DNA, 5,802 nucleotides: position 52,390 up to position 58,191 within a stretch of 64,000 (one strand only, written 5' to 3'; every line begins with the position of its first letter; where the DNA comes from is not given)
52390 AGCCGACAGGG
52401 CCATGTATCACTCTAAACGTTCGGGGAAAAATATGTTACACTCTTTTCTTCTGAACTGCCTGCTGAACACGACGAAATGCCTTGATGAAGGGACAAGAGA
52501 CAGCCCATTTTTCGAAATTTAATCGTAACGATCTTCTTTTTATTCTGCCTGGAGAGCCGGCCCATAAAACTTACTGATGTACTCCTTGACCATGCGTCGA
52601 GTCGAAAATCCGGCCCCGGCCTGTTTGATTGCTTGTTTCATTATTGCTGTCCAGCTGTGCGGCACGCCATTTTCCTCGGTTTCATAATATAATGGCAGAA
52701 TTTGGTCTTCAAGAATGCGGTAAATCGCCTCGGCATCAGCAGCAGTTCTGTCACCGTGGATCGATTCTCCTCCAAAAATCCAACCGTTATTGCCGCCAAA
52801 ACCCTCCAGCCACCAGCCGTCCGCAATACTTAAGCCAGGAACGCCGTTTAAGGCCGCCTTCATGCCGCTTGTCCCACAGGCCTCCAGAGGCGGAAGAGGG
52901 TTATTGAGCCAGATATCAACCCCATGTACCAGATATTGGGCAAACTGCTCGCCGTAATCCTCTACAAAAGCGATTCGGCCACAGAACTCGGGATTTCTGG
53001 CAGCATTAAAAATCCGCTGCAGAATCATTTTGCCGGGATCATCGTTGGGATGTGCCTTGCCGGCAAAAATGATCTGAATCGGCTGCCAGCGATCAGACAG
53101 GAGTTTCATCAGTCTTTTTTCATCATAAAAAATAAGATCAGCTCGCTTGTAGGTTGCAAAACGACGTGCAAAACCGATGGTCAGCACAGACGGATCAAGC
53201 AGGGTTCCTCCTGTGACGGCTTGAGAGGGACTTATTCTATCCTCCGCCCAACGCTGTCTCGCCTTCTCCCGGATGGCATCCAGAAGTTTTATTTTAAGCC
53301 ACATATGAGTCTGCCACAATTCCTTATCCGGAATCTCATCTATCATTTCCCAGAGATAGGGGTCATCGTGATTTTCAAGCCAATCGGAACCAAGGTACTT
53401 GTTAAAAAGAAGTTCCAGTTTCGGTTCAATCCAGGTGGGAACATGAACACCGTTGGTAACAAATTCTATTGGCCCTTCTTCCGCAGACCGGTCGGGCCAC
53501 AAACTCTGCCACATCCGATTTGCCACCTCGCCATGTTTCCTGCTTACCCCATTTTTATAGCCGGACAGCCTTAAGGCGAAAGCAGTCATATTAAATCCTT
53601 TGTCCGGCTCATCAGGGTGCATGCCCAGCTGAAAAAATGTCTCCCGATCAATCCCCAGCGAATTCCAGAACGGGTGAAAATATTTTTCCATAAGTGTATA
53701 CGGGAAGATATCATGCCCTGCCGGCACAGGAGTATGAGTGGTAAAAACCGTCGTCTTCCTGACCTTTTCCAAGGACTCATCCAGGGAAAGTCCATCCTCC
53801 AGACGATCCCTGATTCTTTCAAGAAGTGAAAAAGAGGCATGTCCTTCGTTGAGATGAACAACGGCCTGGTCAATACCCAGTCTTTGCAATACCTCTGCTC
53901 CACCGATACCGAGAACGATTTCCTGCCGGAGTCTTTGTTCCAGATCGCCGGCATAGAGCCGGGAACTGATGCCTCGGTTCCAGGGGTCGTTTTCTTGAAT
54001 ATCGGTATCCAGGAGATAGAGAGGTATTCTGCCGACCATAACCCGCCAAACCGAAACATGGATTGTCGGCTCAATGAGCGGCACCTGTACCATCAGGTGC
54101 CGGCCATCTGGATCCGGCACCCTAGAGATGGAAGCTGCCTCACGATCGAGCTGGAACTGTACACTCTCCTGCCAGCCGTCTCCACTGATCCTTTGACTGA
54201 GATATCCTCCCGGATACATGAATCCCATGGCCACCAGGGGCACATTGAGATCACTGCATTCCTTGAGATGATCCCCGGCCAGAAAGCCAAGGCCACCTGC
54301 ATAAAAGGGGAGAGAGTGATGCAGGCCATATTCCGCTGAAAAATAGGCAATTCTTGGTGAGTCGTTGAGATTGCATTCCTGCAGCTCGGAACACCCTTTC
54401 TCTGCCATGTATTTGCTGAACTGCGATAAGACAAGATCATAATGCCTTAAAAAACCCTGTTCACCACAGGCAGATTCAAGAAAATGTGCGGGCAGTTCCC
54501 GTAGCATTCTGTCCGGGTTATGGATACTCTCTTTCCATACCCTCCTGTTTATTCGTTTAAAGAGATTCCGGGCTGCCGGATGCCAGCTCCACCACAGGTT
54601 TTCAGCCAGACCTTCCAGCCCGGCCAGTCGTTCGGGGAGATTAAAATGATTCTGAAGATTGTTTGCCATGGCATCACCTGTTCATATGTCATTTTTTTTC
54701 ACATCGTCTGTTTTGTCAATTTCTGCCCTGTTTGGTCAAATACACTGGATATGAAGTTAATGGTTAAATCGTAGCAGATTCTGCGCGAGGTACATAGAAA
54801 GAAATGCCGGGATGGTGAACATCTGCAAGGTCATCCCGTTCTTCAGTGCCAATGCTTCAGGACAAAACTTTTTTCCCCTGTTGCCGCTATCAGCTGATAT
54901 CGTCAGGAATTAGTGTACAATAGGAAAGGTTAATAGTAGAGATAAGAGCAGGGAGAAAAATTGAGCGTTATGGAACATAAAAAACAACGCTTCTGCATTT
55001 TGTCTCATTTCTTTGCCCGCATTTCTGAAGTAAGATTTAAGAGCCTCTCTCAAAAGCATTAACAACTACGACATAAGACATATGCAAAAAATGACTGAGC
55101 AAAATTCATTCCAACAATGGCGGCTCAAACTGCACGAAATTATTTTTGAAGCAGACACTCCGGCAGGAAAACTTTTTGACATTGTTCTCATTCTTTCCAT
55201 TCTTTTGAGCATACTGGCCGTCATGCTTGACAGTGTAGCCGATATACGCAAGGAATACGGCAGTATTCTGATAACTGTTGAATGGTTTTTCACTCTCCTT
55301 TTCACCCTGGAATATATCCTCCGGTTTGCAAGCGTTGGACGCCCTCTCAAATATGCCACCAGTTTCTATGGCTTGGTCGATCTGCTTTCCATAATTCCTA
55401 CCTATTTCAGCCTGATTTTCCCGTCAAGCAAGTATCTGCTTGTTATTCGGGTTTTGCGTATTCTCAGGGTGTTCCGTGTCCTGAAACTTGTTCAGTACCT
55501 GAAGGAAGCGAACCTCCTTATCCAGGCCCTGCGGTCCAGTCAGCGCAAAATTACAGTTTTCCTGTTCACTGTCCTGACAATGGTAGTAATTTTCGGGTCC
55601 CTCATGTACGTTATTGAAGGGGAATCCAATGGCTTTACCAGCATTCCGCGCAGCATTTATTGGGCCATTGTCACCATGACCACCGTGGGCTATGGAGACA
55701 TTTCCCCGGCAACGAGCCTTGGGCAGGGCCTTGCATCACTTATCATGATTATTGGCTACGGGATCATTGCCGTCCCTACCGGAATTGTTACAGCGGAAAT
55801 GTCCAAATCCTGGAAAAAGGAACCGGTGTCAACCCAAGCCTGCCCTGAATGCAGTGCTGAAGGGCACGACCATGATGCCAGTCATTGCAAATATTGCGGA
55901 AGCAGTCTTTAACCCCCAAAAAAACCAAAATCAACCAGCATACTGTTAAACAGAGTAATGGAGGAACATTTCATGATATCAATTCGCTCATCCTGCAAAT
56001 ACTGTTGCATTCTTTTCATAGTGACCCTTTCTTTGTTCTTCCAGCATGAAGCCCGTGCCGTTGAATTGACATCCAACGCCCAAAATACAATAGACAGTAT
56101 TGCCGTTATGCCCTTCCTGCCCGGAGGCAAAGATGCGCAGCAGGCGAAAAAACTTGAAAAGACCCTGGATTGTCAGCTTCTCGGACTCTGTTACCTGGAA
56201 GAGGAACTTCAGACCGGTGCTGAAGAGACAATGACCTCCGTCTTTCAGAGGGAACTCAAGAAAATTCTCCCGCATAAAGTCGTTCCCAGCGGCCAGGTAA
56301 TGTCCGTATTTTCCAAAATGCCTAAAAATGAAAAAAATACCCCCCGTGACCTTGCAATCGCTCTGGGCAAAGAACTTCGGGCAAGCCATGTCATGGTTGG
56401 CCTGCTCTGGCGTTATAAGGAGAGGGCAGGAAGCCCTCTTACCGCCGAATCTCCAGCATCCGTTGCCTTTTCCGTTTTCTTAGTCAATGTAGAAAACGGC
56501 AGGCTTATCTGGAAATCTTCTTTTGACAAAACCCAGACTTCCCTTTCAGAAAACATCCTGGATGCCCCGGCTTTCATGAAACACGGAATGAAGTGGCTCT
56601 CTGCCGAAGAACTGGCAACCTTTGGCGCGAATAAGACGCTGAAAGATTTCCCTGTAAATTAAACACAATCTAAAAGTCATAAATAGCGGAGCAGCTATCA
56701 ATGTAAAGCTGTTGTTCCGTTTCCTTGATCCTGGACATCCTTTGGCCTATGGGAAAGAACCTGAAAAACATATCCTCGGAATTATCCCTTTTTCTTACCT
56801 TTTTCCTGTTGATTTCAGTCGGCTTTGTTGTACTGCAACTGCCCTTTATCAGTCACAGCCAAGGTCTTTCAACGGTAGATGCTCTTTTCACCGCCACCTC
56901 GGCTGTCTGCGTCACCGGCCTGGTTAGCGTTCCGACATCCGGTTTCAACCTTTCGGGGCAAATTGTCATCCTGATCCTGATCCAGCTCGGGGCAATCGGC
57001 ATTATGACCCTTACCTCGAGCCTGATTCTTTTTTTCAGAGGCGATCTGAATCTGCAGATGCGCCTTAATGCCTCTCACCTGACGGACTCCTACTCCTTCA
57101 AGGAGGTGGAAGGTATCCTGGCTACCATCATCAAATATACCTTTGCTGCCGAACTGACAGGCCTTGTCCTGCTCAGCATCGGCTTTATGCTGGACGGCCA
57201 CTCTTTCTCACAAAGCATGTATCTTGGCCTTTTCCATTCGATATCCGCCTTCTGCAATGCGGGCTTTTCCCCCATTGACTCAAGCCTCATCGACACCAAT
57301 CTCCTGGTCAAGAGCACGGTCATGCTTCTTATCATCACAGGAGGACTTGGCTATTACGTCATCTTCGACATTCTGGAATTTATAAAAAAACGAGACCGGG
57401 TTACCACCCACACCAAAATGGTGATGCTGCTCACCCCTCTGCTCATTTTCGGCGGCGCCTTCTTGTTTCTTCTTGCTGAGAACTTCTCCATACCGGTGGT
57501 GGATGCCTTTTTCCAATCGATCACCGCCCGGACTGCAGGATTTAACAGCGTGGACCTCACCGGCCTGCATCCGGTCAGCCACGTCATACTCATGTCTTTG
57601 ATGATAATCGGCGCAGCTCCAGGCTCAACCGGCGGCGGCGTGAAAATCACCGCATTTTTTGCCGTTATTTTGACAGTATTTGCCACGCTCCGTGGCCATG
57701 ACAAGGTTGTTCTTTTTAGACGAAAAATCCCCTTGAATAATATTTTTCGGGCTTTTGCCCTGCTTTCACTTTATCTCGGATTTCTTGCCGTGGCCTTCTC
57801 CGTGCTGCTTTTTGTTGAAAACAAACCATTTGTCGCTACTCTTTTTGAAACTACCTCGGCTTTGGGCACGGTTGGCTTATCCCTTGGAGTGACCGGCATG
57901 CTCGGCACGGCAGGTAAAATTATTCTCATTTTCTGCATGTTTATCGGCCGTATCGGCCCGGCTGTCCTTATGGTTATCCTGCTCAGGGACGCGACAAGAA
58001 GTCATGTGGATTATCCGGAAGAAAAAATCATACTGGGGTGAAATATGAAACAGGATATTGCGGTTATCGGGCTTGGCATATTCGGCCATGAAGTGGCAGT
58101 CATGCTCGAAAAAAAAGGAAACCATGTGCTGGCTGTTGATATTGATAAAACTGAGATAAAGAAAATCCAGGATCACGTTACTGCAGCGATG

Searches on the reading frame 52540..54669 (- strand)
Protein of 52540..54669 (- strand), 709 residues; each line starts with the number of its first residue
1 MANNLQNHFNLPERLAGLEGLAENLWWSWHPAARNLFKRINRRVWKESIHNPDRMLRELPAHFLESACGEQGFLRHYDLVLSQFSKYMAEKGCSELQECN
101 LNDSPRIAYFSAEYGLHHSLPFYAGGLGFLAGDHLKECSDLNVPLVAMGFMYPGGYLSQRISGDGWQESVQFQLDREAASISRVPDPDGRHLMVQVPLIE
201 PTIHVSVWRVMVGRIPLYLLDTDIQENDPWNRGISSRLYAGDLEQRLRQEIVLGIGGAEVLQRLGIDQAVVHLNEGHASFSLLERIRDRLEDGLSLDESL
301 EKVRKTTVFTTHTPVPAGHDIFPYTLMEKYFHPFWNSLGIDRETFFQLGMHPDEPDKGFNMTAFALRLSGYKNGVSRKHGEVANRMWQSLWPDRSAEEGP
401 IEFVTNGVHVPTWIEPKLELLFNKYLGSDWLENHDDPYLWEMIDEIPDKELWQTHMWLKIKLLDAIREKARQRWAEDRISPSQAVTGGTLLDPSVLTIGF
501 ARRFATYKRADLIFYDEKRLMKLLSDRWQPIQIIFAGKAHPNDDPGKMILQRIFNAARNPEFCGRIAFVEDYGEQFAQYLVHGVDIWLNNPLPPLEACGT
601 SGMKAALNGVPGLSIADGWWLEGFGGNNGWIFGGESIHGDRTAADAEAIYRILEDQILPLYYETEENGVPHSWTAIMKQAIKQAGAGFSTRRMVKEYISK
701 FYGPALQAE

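Call 8: search_protein_families(library=pfam, proteins=[window:52540-54669:-], max_evalue=0.0001)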
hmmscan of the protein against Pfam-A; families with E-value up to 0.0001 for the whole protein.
window:52540-54669:- (709 aa): 2 families
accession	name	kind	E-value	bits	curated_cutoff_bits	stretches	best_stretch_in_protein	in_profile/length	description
PF11897.13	DUF3417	-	2.7e-33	115.1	25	1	11-120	1-109/109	Protein of unknown function (DUF3417)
PF00343.26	Phosphorylase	-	6.9e-23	81.3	27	1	267-636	216-600/713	Carbohydrate phosphorylase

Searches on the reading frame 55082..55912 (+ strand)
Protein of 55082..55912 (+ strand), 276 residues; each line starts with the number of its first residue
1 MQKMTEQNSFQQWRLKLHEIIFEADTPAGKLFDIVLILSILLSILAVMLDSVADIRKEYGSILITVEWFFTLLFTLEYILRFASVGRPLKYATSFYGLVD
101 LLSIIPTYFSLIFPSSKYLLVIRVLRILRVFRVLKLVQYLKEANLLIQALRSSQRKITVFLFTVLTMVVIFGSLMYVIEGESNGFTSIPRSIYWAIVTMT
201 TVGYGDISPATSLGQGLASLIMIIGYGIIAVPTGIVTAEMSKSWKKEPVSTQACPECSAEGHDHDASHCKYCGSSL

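Call 8: search_protein_families(library=pfam, proteins=[window:55082-55912:+], max_evalue=0.0001)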
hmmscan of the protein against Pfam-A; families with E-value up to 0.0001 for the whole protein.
window:55082-55912:+ (276 aa): 2 families
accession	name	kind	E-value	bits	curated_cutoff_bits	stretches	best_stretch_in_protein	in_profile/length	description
PF00520.37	Ion_trans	-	1.2e-38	133.1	25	1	30-242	2-235/241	Ion transport protein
PF07885.22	Ion_trans_2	-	6.3e-15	55.3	22.5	1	164-240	2-77/79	Ion channel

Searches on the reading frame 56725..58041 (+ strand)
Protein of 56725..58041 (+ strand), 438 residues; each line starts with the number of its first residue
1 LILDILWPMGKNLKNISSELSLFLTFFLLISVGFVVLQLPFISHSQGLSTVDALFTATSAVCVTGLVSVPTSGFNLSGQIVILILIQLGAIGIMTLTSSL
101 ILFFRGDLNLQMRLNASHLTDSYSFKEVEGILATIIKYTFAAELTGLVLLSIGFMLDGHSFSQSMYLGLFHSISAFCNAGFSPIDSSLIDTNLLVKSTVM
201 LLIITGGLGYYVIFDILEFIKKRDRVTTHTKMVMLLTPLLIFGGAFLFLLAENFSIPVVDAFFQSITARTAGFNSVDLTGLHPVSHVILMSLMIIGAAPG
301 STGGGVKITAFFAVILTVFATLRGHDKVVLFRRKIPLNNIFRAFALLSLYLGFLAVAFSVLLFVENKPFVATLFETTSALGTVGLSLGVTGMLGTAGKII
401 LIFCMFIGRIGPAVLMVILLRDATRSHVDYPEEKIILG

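Call 20: search_protein_families(library=pfam, proteins=[window:56725-58041:+], max_evalue=0.01)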
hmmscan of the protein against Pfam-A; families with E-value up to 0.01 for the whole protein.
window:56725-58041:+ (438 aa): 1 family
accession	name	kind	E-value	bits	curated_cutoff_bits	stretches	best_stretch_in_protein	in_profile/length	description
PF02386.22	TrkH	-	1.5e-52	179.2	27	1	39-411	52-482/502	Cation transport protein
